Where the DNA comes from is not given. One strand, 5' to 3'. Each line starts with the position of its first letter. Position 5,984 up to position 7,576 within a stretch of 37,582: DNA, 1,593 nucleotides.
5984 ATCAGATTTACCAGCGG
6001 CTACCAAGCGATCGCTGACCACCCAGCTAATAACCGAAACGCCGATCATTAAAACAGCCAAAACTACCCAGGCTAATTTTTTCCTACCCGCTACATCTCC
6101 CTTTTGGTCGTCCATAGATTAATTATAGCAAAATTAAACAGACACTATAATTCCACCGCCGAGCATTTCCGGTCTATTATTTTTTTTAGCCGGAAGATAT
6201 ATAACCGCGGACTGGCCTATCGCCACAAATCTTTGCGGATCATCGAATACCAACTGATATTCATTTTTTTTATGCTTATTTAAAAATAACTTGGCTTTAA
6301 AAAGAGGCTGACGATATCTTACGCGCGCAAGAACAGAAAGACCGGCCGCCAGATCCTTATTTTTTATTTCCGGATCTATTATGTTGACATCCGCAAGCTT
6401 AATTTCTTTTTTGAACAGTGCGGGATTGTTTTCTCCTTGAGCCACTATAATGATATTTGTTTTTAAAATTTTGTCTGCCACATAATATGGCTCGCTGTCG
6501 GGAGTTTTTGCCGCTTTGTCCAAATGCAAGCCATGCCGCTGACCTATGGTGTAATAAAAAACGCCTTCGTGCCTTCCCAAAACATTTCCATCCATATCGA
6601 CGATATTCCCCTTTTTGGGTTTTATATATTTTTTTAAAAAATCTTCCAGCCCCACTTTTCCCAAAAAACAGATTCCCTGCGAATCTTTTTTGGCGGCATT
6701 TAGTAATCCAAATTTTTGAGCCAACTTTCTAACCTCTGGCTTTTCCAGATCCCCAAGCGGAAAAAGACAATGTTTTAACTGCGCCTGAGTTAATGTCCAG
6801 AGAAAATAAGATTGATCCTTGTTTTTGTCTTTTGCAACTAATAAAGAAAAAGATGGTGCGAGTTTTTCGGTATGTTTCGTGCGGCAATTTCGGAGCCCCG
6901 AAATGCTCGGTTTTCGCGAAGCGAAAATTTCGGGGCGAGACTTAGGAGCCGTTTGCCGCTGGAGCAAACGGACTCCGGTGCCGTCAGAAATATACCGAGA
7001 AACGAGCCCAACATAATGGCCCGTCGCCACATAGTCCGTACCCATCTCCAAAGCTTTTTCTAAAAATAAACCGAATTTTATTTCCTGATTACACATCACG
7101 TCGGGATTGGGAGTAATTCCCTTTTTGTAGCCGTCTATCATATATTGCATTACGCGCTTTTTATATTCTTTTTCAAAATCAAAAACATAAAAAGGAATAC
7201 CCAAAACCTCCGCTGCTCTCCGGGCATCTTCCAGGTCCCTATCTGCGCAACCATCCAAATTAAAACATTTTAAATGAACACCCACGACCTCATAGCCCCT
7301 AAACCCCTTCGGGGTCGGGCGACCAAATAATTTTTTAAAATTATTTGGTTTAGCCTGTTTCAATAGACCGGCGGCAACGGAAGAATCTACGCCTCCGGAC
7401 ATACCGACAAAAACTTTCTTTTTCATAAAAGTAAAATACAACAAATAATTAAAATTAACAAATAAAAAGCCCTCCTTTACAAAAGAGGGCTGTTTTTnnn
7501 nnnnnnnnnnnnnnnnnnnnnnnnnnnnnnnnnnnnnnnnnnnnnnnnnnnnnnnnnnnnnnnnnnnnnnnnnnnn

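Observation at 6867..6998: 132-nt GC-rich element with terminal inverted repeats, inserted in frame inside mnmA (RPE/MITE-like)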

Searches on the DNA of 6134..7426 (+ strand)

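Call 22: search_rna_families(source=window, start=6800, end=7060, threshold=evalue, max_evalue=10, show_alignments=3)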
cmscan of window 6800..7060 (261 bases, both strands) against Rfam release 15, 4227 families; matches with E-value up to 10: 4.
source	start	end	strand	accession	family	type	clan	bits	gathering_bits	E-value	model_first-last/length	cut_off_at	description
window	6944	6977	-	RF02224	sX5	Gene; sRNA;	-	14.6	50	1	1-49/49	no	Xanthomonadaceae sRNA sX5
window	6820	6946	+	RF01761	wcaG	Cis-reg;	-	12.9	42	4.7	1-98/98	no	wcaG RNA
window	6804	6837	+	RF01561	DdR11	Gene; snRNA; snoRNA; CD-box;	-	12.3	65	6.3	43-76/76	no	Dictyostelium snoRNA DdR11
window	6800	6837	-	RF02158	NPPA-AS1_3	Gene; lncRNA;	-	9.4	55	9.7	1-44/108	3'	NPPA antisense RNA 1 conserved region 3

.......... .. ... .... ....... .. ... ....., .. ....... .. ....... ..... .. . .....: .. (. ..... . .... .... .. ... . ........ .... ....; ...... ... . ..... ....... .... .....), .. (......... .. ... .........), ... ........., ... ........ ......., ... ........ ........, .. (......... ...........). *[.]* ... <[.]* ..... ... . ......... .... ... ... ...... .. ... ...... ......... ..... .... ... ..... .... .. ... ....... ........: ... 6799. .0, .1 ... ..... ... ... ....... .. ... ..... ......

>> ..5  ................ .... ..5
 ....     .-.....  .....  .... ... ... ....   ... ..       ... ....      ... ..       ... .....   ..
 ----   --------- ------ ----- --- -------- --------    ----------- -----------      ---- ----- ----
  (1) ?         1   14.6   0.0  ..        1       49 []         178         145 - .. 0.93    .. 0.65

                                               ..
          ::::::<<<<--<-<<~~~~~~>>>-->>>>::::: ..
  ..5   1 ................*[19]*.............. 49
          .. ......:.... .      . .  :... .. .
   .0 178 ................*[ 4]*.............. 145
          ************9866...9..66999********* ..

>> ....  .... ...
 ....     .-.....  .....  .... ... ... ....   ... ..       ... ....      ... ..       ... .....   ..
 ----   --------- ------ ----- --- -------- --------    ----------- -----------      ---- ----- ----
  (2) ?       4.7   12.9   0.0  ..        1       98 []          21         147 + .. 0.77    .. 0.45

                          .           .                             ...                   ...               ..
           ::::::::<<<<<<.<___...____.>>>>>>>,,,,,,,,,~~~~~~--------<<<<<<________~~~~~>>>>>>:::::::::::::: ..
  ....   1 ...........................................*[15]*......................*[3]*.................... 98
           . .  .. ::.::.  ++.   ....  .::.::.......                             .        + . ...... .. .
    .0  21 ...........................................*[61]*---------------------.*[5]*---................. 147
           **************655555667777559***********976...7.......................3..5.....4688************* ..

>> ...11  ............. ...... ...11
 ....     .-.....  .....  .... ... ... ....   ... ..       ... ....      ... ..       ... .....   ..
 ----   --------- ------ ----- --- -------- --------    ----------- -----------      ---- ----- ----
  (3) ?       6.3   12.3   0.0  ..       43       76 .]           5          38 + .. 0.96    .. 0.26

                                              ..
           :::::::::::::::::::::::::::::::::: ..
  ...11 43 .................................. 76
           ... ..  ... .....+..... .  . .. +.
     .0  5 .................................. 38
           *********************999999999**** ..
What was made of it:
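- On Any described RNA family (Rfam 15): The best hits in 6800-7060 have E of 1 or more and lie far below threshold (call 22).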

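Call 45: build_rna_model(alignment_id=A2)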
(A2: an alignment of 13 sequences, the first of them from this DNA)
Model R1 built from alignment A2 (13 sequences, 161 columns); structure: RNAalifold consensus.
model positions 157; base pairs 54; branch points 1; effective number of sequences 1.14; information 0.59 bits per position. Calibrated on 0.2 Mb of random sequence (short: E-values are rough).
structure used (alignment columns):
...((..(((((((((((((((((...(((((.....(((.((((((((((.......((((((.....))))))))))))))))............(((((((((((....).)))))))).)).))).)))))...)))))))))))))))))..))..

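Call 46: search_with_rna_model(model_id=R1, sources=[window, L001, L002, L003, L004, L005, L006, L007, L014, L015, L017, L018, L019, L020, L021, L022, L023, L024], max_evalue=10)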
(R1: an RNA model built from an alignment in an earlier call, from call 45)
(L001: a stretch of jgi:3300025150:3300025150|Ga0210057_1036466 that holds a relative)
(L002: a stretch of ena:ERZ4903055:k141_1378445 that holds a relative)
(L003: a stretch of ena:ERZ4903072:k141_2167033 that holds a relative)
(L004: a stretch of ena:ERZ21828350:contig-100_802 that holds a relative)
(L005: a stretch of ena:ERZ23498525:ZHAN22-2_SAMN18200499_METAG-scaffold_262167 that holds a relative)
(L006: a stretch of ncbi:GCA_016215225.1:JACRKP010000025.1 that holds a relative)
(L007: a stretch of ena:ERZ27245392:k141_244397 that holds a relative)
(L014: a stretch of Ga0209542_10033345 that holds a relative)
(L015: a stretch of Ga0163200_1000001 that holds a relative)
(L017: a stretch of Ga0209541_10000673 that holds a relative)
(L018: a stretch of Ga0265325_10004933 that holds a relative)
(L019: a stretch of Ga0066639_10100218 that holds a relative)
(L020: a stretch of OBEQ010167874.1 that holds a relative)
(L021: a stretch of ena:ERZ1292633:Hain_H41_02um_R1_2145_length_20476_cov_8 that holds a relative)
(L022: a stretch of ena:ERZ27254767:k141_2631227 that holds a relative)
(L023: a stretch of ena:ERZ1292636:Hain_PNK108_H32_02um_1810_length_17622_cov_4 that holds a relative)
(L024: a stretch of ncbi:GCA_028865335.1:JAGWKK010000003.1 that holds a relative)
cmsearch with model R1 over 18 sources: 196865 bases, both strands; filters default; matches with E-value up to 10: 30.
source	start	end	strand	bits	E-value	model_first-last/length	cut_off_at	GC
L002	3221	3375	-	171.8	1.8e-42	1-157/157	no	0.54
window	6855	7009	+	170.8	3.2e-42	1-157/157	no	0.55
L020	702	856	-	168.8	1.1e-41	1-157/157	no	0.52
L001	648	802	-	161.3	9.9e-40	1-157/157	no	0.53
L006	3954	4114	-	161.3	1e-39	1-157/157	no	0.63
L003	2188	2342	-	161.2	1e-39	1-157/157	no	0.56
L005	423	577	-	159.2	3.5e-39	1-157/157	no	0.6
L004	3105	3259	-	158.4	5.7e-39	1-157/157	no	0.54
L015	6083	6237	+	151.4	3.9e-37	1-157/157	no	0.64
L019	955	1115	+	148.8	1.8e-36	1-157/157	no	0.51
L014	3670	3827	-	147.5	4e-36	1-157/157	no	0.59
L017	6678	6835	-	147.5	4e-36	1-157/157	no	0.59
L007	3628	3782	-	142.4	8.3e-35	1-157/157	no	0.61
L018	4541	4695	+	142.4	8.3e-35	1-157/157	no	0.61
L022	801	957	-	138.8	7.6e-34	1-157/157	no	0.59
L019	956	1116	-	31.2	9.8e-06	1-157/157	no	0.51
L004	3104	3258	+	30.1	1.8e-05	1-157/157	no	0.55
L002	3220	3374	+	29.6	2.4e-05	1-157/157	no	0.54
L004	1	95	+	29.6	2.5e-05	57-157/157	5'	0.49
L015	6084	6238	-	29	3.5e-05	1-157/157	no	0.64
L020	701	855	+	28.8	4e-05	1-157/157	no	0.53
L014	3669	3826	+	28.2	5.8e-05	1-157/157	no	0.59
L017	6677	6834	+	28.2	5.8e-05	1-157/157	no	0.59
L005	422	576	+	26.8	0.00013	1-157/157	no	0.6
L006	3953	4111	+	25.8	0.00024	1-157/157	no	0.65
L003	2187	2341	+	25.8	0.00025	1-157/157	no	0.56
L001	647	801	+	21.9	0.0025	1-157/157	no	0.53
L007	3627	3781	+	17.3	0.039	1-157/157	no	0.61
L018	4542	4696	-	17.3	0.039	1-157/157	no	0.61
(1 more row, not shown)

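Call 47: search_with_rna_model(model_id=R1, source=L004, start=1, end=800, max_evalue=10, show_alignments=2, filters=off)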
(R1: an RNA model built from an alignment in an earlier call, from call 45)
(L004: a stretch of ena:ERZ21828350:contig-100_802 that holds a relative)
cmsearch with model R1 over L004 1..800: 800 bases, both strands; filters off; matches with E-value up to 10: 17.
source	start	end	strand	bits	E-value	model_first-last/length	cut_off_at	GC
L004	1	79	+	23.2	4.7e-06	1-157/157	no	0.53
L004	610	653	+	10.1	0.013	13-146/157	no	0.66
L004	603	665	-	7.1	0.074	1-157/157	no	0.54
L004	97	138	+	4.4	0.39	1-157/157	no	0.52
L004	699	731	+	4.2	0.44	1-157/157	no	0.39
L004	331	369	+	4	0.49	1-157/157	no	0.77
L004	444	479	-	1.8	1.8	1-157/157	no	0.53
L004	102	135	-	1.8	1.9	1-157/157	no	0.59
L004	335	369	-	1.6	2.1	1-157/157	no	0.77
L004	455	469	+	0.6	3.9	59-73/157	no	0.53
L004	220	257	-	0.6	3.9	1-157/157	no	0.68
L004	370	409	+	0.3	4.6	43-82/157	no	0.55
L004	156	208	+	0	5.6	1-157/157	no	0.3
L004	36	56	-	-0.5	7.6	97-117/157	no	0.62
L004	281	321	-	-0.6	8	1-157/157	no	0.54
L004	730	749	-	-0.9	9.3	1-157/157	no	0.45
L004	536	555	+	-0.9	9.4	1-157/157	no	0.5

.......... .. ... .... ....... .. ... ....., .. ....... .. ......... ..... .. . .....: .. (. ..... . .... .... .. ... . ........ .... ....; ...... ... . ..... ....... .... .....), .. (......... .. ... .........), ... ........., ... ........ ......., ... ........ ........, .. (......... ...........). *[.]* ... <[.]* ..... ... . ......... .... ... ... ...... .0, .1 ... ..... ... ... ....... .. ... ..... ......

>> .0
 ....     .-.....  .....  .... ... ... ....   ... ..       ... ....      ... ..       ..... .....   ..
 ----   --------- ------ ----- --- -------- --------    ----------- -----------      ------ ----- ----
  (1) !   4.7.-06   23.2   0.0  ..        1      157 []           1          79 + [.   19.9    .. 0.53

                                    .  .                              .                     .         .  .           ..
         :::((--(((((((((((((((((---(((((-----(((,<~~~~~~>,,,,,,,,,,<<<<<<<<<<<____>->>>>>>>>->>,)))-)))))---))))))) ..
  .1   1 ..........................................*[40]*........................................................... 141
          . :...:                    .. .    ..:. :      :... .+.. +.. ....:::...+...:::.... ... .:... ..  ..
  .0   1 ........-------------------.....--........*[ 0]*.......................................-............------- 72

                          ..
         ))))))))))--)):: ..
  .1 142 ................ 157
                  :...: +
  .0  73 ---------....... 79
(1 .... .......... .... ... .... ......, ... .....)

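Call 50: search_rna_families(source=L004, start=1, end=800, threshold=evalue, max_evalue=1)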
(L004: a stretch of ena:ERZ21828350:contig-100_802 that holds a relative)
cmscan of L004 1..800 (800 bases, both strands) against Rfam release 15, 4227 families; matches with E-value up to 1: 2.
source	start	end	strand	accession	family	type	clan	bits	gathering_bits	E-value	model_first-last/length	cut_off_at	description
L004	270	309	+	RF01990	SECIS_4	Cis-reg;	-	20.9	38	0.065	1-38/38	no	Selenocysteine insertion sequence 4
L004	318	413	-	RF01740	gyrA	Cis-reg;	-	16.9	45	0.38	1-88/88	no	gyrA RNA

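Call 76: search_with_rna_model(model_id=R1, source=L025, max_evalue=10, show_alignments=2)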
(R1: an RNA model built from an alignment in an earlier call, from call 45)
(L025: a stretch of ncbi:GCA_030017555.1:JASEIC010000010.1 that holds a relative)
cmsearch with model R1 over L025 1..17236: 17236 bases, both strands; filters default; matches with E-value up to 10: 3.
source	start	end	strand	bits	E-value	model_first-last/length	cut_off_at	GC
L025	7242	7396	-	122.4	1.3e-30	1-157/157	no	0.53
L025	7241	7395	+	19.5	0.00096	1-157/157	no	0.53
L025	6244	6290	-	10.2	0.25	1-157/157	no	0.43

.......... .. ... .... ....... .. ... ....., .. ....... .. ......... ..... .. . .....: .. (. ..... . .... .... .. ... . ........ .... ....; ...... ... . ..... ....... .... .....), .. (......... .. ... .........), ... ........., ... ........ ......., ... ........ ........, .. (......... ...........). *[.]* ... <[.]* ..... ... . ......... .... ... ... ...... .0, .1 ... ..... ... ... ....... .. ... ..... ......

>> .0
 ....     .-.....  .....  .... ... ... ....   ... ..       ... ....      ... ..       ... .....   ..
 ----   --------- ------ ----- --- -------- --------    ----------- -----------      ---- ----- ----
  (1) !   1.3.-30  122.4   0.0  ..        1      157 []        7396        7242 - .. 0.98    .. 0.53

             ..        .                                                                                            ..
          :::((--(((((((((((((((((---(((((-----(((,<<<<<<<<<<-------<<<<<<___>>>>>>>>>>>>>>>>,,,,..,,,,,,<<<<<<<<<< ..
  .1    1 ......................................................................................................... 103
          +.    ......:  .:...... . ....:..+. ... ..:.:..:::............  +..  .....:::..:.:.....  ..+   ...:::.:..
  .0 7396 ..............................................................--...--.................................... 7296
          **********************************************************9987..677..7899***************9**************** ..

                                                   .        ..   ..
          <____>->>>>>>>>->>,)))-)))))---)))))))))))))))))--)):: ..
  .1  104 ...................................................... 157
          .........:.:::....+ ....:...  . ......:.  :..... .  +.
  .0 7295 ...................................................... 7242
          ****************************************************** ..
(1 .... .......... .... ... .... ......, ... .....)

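Call 79: search_dna_similar(query=window:6855-7009:+, collection=phages, mode=distant, max_evalue=0.1, max_rows=10)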
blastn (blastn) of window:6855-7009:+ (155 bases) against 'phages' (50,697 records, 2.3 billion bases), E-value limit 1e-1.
No match.
